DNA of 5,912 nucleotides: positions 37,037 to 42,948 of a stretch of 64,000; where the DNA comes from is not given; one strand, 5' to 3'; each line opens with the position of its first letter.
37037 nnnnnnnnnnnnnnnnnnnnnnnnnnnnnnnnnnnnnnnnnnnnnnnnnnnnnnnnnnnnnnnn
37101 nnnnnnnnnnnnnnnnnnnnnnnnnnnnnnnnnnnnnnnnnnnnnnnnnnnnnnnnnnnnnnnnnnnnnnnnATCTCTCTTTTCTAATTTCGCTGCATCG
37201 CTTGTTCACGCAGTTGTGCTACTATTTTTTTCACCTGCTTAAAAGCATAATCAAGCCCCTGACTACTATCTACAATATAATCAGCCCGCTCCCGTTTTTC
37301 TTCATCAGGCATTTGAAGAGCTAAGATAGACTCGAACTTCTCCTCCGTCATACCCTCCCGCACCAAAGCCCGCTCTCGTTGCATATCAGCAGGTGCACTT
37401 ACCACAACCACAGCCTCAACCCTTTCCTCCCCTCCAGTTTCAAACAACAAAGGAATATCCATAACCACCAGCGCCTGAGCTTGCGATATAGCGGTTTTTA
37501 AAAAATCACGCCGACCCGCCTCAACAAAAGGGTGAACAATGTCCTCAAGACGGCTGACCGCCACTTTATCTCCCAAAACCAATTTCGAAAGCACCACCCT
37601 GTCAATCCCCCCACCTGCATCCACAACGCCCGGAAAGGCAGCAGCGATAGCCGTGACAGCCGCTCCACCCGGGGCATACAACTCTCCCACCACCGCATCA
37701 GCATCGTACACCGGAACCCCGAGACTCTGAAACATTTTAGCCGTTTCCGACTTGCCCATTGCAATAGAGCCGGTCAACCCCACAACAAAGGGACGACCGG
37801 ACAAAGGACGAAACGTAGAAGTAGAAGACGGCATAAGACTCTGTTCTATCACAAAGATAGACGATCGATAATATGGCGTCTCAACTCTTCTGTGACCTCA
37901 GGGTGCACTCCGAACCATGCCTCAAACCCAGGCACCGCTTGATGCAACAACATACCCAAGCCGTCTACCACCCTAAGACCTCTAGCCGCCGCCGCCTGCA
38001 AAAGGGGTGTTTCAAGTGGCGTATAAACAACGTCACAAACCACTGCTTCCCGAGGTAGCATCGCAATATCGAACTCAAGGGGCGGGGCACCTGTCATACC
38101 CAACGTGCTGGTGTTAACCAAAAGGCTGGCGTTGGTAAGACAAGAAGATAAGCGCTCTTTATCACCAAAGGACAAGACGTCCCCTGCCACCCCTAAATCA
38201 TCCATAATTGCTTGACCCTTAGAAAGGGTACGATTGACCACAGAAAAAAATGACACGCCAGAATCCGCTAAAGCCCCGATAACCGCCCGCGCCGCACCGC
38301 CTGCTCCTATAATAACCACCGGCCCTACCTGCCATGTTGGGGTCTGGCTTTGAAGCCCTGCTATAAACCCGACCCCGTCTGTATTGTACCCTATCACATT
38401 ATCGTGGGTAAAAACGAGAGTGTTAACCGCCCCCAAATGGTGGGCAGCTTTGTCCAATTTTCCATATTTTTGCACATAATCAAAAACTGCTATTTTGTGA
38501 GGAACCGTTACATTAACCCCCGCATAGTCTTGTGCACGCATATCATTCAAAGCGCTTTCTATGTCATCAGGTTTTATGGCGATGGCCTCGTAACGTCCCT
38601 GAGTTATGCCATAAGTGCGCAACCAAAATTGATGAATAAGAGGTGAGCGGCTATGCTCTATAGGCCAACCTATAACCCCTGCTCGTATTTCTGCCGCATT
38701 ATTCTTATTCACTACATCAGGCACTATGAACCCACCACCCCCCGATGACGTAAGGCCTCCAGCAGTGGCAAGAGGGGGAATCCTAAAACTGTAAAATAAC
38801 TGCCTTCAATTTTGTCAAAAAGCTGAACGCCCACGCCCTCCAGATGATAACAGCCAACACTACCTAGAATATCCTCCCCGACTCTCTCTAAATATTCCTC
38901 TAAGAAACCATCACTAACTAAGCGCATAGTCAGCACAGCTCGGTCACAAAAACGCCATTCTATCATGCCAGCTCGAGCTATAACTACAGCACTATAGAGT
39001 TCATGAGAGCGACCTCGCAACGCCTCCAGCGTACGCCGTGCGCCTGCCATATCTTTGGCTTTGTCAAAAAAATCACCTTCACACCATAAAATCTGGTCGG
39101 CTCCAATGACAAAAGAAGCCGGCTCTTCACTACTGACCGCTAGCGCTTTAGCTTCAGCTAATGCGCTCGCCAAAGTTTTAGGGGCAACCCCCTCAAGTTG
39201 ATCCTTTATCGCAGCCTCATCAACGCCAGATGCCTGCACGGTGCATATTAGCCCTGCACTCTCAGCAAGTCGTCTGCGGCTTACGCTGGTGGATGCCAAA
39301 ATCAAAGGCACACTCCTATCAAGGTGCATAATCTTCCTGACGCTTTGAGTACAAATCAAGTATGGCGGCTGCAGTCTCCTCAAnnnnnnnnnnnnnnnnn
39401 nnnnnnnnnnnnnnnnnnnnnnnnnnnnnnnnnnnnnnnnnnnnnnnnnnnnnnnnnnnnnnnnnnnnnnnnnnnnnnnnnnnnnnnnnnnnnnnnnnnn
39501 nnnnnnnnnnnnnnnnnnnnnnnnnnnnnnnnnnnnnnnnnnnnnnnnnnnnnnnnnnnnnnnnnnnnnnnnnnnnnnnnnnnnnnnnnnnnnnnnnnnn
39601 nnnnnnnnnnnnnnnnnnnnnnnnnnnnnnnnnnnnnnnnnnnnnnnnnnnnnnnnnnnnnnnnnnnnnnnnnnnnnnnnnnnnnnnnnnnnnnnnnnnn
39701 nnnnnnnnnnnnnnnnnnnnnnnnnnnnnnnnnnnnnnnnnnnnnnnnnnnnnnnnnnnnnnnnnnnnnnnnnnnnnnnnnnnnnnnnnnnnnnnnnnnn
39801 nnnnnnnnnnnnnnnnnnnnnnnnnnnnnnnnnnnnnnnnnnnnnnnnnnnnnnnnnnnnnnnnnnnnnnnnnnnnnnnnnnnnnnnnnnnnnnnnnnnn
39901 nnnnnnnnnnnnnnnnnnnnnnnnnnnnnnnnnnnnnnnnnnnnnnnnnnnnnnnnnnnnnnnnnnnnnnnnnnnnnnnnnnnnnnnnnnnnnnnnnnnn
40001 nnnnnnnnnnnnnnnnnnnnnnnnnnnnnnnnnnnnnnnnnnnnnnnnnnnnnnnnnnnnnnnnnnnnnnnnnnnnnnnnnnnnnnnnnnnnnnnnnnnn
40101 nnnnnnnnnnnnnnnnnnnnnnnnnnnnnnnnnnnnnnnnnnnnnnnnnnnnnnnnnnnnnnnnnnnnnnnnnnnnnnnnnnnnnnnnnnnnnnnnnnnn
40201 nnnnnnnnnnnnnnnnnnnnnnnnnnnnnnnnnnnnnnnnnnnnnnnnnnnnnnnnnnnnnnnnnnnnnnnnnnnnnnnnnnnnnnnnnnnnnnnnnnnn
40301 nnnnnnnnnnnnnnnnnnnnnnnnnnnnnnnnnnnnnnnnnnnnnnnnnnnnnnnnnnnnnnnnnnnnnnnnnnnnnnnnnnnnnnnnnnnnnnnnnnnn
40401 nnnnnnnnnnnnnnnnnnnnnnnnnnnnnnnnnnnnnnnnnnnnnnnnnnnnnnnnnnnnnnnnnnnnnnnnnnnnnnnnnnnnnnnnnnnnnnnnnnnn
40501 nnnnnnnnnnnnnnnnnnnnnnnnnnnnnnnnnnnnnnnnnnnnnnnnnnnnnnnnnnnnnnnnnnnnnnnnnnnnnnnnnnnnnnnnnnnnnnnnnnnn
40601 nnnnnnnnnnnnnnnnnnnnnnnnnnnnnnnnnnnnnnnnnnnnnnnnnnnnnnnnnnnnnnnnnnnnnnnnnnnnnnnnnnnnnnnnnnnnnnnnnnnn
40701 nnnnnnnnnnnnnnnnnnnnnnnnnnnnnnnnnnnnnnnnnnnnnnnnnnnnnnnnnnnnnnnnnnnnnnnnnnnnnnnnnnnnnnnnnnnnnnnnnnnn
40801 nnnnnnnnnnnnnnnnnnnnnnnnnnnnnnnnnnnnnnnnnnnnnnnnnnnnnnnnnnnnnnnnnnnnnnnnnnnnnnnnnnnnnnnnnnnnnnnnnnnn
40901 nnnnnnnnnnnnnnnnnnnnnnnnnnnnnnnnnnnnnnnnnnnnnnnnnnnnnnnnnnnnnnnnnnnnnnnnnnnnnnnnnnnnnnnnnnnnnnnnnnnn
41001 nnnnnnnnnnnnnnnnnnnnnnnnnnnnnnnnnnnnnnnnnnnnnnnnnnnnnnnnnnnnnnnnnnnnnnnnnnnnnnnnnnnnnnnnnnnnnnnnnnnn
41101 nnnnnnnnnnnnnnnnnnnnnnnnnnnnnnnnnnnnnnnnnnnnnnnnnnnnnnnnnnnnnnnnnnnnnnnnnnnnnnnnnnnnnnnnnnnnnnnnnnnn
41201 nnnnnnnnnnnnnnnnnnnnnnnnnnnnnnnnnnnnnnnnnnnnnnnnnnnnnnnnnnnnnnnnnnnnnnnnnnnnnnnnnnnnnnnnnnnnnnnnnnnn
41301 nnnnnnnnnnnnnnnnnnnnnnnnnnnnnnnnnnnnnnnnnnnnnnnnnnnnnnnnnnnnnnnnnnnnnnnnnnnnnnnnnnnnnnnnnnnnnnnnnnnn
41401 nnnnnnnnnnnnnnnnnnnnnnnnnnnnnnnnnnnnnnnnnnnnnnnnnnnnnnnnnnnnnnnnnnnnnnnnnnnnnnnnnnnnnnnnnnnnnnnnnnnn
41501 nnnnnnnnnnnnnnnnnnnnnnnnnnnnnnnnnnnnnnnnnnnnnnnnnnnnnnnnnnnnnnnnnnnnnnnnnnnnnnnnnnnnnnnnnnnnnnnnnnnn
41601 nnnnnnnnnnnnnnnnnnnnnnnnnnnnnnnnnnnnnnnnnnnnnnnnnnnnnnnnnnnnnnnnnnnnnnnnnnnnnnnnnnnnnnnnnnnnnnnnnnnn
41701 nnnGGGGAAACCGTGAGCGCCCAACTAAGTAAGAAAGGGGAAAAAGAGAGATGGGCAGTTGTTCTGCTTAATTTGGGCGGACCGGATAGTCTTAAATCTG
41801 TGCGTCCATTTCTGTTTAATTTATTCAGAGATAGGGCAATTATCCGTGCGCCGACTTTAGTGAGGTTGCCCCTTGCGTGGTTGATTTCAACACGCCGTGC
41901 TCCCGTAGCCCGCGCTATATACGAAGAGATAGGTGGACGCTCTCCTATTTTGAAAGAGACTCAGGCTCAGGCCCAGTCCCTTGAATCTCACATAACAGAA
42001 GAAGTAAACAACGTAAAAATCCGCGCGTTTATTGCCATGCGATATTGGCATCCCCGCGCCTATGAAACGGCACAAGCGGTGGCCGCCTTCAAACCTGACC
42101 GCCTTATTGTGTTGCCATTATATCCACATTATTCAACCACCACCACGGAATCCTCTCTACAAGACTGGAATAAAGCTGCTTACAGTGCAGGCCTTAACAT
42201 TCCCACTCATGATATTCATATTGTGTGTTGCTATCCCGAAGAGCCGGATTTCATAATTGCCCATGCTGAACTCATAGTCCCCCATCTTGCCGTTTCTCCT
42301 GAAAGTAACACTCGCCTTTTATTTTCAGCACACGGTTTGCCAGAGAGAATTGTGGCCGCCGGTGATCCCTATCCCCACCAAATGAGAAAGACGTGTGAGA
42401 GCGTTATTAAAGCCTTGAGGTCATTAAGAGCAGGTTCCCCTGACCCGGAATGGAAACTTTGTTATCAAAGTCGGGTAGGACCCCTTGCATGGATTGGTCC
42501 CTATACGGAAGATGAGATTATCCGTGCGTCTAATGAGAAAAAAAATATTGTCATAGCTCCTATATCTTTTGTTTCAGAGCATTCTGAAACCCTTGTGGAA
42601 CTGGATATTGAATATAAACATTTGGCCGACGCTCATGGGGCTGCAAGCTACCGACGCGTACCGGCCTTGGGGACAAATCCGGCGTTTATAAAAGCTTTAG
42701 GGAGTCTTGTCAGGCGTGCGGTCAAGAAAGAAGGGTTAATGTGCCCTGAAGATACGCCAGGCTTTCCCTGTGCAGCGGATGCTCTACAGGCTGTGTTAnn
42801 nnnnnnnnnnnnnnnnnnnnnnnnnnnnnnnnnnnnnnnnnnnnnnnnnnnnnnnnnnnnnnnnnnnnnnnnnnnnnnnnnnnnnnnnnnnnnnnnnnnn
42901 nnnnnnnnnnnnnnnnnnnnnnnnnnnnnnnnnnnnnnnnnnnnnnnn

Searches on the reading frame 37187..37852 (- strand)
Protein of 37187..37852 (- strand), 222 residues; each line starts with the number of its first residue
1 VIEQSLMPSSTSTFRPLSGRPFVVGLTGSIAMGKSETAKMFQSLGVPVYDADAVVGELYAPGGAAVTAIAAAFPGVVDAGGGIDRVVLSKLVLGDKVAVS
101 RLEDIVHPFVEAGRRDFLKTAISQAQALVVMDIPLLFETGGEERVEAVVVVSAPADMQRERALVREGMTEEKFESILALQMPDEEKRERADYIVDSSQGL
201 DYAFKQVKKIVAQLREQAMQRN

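Call 45: search_protein_families(library=pfam, proteins=[window:37187-37852:-])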
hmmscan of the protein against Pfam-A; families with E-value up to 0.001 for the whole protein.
window:37187-37852:- (222 aa): 1 family
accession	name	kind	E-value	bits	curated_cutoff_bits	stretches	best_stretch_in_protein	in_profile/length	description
PF01121.26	CoaE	-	3.3e-42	144.7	27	1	23-199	2-177/180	Dephospho-CoA kinase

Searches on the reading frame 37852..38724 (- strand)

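Call 45: search_protein_families(library=pfam, proteins=[window:37852-38724:-])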
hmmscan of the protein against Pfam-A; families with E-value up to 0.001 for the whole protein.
window:37852-38724:- (291 aa): 4 families
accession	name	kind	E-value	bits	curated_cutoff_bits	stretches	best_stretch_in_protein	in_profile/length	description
PF08501.16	Shikimate_dh_N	-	2.3e-21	76.3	27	1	17-103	1-83/83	Shikimate dehydrogenase substrate binding domain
PF01488.26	Shikimate_DH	-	7e-07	29.8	24.3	1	127-202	6-79/138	Shikimate / quinate 5-dehydrogenase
PF18317.6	SDH_C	-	1.6e-06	28.2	25.8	1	255-277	1-23/31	Shikimate 5'-dehydrogenase C-terminal domain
PF03435.24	Sacchrp_dh_NADP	-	1.5e-05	25.8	25.1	0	136-206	1-76/129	Saccharopine dehydrogenase NADP binding domain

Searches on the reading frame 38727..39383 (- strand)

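Call 44: search_protein_families(library=pfam, proteins=[window:38727-39383:-])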
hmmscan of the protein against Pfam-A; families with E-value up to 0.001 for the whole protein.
window:38727-39383:- (219 aa): 1 family
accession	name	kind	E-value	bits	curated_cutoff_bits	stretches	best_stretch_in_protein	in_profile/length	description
PF02545.19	Maf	-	3.9e-42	144.5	27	1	26-213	1-186/187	Maf-like protein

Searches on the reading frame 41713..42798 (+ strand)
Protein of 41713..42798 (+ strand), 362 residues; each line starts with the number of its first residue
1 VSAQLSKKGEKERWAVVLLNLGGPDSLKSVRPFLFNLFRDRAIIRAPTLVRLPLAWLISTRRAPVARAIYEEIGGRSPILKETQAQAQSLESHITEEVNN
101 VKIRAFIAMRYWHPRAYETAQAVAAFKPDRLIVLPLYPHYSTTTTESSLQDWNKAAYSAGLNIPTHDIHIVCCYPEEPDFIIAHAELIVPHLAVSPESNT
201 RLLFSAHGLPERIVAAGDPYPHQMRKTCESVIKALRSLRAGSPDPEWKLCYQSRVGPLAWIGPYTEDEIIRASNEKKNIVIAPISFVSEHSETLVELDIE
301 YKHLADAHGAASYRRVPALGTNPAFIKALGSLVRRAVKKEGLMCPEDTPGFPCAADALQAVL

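Call 19: search_protein_families(library=ncbifam, proteins=[window:41713-42798:+])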
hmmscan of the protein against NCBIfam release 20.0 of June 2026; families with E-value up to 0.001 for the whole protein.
window:41713-42798:+ (362 aa): 3 families
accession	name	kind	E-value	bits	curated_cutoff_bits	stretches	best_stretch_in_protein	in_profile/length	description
TIGR00109.1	hemH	equivalog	1.8e-83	280.6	124.6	1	11-335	3-319/322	ferrochelatase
NF000689.1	PRK00035.2-1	equivalog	7.3e-35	120.4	408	1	15-335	4-309/311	ferrochelatase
NF009095.0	PRK12435.1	subfamily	2.7e-34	118.7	455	1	69-339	45-309/311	ferrochelatase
